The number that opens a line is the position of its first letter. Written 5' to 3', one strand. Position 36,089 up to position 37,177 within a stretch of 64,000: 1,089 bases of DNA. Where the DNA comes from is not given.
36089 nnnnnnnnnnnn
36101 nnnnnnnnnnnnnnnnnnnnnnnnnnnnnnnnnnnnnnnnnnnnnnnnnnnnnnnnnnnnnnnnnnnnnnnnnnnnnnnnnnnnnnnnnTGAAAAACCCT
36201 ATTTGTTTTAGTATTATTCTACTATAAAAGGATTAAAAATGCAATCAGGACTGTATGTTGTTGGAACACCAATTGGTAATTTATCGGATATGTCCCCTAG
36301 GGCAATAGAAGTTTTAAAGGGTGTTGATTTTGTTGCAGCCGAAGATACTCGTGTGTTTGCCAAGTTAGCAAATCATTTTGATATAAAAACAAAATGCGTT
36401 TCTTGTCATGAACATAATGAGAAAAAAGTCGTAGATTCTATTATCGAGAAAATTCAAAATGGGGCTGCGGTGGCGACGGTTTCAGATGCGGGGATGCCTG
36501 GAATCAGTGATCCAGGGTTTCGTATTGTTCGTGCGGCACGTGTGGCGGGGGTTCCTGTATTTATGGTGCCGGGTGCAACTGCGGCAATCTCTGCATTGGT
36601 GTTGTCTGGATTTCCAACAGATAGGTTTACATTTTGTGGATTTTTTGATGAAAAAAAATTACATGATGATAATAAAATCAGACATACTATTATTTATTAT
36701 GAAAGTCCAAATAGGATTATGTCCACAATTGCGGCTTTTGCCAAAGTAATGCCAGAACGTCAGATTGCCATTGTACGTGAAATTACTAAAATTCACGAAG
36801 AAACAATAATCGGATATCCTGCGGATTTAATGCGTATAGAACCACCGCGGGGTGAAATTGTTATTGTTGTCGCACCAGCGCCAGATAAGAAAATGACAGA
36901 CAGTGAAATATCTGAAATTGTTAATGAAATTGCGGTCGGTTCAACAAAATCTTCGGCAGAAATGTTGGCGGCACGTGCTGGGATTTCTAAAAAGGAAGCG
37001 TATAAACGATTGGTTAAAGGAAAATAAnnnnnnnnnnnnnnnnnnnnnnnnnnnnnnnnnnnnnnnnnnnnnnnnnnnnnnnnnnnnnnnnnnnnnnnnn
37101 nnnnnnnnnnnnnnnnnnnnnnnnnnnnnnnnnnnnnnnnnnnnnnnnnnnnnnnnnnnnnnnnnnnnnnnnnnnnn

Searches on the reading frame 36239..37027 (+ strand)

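Call 51: search_protein_families(library=pfam, proteins=[window:36239-37027:+], max_evalue=0.001)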
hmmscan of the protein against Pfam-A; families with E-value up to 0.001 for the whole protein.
window:36239-37027:+ (262 aa): 1 family
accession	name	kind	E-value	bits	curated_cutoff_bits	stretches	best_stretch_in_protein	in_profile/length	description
PF00590.25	TP_methylase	-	9.4e-30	104.6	27.8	1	5-192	2-206/212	Tetrapyrrole (Corrin/Porphyrin) Methylases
